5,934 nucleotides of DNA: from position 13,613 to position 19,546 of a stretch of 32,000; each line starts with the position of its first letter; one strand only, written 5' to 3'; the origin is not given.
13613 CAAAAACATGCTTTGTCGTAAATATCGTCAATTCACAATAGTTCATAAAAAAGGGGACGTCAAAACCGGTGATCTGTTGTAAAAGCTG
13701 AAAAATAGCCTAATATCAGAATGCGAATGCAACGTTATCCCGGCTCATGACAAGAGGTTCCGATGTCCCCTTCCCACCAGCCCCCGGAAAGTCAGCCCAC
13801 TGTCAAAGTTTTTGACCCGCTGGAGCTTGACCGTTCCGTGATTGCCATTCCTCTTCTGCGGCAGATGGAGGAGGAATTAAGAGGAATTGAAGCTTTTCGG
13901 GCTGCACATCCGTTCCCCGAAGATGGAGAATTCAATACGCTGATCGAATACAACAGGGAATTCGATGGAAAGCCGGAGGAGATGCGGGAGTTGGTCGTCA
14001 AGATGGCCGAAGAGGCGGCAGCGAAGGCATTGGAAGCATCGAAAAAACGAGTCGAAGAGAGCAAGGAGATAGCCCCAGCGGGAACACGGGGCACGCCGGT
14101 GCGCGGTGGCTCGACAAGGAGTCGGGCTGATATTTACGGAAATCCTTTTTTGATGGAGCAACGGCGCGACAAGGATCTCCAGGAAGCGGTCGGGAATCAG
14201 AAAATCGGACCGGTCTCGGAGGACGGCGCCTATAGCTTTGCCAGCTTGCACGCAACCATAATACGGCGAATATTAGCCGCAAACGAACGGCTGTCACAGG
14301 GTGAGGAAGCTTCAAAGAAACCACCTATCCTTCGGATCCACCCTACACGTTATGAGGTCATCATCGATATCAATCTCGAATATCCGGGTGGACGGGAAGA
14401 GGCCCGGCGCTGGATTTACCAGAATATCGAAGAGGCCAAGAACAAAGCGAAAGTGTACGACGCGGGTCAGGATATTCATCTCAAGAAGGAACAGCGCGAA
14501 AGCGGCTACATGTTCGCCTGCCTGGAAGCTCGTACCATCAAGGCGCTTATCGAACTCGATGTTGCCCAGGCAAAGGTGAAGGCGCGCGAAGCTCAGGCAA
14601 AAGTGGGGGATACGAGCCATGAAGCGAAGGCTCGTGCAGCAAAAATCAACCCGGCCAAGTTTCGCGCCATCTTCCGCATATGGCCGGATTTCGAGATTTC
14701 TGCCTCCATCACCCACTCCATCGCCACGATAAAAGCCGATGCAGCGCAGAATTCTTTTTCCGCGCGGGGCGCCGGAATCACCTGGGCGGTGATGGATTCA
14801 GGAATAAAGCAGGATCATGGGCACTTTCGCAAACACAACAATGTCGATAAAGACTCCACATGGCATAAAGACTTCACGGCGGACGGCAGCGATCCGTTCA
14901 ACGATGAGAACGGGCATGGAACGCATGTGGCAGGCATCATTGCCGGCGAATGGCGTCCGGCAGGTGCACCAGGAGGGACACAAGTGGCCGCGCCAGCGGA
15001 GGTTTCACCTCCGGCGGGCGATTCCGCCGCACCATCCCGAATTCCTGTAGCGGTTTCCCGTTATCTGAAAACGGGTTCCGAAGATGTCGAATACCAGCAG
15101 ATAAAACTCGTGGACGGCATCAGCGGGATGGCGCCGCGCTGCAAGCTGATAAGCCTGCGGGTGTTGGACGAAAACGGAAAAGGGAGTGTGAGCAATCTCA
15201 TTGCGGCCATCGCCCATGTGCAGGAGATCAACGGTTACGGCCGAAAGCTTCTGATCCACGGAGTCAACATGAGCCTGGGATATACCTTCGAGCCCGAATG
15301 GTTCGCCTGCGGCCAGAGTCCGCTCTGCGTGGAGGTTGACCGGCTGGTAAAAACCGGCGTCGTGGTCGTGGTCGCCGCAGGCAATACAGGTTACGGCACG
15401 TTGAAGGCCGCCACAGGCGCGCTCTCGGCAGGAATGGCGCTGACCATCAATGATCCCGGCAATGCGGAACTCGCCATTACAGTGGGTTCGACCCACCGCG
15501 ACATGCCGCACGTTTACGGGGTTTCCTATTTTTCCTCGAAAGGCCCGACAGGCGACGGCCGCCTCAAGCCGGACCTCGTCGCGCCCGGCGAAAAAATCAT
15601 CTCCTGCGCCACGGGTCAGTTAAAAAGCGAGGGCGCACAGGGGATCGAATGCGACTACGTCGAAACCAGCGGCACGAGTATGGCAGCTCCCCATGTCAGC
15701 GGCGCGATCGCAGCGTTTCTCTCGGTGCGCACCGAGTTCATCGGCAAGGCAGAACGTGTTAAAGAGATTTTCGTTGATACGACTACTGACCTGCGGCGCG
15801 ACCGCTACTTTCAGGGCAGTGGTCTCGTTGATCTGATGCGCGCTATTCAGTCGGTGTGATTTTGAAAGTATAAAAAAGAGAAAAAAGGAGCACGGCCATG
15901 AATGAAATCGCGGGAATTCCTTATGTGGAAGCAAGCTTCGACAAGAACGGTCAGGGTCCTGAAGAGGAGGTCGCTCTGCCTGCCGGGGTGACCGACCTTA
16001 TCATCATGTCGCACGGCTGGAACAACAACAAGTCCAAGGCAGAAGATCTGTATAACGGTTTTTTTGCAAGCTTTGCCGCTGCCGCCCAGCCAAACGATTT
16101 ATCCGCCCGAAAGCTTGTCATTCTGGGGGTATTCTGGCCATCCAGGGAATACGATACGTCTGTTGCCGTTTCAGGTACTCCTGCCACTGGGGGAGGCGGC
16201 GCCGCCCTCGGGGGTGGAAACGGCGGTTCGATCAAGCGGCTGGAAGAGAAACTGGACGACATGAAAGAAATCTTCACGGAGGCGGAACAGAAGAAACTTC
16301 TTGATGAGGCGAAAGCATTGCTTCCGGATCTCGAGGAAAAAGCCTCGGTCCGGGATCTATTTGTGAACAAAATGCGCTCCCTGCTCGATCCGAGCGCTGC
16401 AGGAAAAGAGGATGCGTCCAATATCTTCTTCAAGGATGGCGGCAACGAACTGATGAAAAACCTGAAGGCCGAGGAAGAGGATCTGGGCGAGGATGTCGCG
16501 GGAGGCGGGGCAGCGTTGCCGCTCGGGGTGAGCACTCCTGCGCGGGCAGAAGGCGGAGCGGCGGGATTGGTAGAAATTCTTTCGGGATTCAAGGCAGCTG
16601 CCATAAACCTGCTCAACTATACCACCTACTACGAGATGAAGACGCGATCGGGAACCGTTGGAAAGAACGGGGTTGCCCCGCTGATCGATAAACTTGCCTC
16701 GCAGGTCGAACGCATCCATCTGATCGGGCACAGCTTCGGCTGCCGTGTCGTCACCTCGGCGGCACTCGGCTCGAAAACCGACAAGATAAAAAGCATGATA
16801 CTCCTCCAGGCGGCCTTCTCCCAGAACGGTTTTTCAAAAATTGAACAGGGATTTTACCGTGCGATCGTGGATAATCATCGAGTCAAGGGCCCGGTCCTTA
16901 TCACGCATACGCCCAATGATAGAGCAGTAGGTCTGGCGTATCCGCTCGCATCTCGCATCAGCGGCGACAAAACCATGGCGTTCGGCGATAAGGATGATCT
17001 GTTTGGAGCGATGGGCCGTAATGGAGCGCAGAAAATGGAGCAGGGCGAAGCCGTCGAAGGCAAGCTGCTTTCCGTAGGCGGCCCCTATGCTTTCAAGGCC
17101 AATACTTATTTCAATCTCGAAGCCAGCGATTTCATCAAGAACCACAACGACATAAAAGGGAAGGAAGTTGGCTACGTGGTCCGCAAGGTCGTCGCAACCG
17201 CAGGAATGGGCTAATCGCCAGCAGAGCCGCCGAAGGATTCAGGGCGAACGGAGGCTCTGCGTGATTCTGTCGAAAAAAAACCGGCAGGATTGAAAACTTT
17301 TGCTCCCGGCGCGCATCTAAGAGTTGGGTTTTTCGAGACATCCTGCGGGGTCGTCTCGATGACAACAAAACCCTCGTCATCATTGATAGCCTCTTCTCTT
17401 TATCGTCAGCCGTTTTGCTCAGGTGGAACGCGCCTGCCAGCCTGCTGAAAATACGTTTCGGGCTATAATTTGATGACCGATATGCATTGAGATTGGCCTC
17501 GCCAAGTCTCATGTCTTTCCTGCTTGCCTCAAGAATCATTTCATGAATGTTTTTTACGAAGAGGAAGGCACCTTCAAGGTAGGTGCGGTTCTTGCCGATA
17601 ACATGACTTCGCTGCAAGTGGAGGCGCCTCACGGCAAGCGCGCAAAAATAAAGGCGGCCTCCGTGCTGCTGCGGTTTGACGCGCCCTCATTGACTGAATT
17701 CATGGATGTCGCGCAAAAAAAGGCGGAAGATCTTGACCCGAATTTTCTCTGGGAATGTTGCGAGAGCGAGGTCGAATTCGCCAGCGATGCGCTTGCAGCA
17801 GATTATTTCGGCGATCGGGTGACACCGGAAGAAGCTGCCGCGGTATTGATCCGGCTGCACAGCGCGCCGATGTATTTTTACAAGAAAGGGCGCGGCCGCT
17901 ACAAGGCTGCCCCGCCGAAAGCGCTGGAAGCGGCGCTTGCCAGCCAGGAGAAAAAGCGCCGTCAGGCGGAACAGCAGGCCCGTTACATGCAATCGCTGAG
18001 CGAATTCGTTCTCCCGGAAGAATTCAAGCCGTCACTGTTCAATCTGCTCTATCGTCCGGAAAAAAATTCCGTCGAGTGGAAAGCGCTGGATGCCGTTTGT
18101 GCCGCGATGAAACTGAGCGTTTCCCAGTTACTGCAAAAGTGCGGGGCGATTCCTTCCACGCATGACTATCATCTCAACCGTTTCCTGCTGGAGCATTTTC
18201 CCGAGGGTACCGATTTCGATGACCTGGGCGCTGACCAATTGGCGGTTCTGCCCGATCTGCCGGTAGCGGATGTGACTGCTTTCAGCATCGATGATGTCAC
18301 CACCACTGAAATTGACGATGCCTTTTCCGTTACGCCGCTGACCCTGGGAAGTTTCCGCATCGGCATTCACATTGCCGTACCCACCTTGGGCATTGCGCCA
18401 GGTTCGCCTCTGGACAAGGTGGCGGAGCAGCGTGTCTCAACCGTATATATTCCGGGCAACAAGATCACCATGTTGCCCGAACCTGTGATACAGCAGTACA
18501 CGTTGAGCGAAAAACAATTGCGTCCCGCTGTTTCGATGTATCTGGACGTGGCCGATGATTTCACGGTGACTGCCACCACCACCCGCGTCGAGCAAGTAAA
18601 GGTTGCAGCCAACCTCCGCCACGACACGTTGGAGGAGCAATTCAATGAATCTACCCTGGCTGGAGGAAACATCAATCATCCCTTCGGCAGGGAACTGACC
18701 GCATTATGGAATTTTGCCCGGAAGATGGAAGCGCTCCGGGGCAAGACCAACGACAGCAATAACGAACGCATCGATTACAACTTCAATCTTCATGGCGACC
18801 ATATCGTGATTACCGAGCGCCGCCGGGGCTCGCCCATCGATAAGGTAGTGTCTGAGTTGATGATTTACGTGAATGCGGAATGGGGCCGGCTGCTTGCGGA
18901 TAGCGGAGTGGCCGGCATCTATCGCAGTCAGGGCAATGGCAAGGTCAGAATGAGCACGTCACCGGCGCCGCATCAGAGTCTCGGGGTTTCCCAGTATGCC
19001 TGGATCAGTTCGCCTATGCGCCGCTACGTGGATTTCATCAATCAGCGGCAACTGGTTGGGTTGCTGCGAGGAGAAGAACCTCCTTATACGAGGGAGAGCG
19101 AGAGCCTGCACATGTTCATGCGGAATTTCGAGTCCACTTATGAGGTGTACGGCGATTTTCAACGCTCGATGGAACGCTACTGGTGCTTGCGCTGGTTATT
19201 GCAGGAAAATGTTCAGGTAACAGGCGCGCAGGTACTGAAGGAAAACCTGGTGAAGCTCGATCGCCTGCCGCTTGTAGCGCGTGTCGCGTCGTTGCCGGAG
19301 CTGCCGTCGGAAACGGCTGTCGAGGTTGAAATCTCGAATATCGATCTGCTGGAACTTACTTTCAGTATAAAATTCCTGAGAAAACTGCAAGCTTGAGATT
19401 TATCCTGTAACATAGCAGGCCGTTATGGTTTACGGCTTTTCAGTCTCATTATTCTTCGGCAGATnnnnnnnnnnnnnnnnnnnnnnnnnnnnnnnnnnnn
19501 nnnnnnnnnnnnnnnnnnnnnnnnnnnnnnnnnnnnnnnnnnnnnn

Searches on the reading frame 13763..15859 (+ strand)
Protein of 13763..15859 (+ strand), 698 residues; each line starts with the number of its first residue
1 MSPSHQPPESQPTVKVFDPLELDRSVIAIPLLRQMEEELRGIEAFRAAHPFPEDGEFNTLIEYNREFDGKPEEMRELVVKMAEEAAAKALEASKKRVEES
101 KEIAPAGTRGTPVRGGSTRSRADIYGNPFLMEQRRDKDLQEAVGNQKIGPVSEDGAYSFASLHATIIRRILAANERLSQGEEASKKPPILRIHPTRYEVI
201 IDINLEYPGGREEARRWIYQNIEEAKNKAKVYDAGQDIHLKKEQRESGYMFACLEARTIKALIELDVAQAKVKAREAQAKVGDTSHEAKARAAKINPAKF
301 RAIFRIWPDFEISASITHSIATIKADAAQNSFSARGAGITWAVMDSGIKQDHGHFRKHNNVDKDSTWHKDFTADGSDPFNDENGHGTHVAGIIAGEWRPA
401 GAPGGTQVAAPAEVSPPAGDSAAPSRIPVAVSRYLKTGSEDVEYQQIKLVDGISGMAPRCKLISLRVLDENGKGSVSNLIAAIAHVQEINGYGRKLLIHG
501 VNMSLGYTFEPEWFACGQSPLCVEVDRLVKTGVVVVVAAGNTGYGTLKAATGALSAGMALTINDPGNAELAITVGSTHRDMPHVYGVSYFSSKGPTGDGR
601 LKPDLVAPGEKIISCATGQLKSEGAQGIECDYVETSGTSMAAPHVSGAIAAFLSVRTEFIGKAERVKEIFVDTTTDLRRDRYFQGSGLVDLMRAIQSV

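Call 26: search_protein_families(library=pfam, proteins=[window:13763-15859:+], max_evalue=0.001)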
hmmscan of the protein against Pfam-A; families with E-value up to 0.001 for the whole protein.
window:13763-15859:+ (698 aa): 1 family
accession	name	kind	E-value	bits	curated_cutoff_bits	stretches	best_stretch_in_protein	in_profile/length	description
PF00082.27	Peptidase_S8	-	5.8e-42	144.4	21.8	1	336-680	1-281/288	Subtilase family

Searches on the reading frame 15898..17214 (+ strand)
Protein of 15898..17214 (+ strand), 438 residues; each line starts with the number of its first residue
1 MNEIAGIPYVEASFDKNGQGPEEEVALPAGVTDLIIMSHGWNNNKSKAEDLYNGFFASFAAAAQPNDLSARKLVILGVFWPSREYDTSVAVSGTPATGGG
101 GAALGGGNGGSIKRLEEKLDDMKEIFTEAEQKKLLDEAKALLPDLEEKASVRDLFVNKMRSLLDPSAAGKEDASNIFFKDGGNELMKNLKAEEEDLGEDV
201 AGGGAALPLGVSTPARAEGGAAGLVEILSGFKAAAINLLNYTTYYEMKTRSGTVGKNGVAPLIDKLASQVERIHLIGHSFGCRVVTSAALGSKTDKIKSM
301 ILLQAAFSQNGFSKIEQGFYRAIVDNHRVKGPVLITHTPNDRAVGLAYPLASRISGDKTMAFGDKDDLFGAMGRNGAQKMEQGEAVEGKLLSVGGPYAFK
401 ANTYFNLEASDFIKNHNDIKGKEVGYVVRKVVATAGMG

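Call 26: search_protein_families(library=pfam, proteins=[window:15898-17214:+], max_evalue=0.001)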
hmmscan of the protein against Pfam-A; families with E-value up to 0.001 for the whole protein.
window:15898-17214:+ (438 aa): 2 families
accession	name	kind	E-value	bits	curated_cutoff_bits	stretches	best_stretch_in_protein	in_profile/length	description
PF00561.26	Abhydrolase_1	-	0.00019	21.6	25.8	1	267-307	65-103/245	alpha/beta hydrolase fold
PF06821.19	Ser_hydrolase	-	0.00043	20.7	22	1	259-344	43-129/172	Serine hydrolase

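Call 67: search_protein_families(library=padloc, proteins=[window:15898-17214:+], max_evalue=0.001)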
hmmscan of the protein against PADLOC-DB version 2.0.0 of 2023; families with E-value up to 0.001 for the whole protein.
window:15898-17214:+ (438 aa): 0 families

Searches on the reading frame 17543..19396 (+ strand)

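Call 26: search_protein_families(library=pfam, proteins=[window:17543-19396:+], max_evalue=0.001)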
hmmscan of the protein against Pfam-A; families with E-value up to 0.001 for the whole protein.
window:17543-19396:+ (617 aa): 2 families
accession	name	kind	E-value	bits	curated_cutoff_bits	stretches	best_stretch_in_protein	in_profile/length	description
PF00773.25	RNB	-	4.6e-41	141.6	29.3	2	243-465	6-229/326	RNB domain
PF25255.1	wH_RNase_II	-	0.0003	21.2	27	1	53-126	2-77/78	Ribonuclease II, winged helix domain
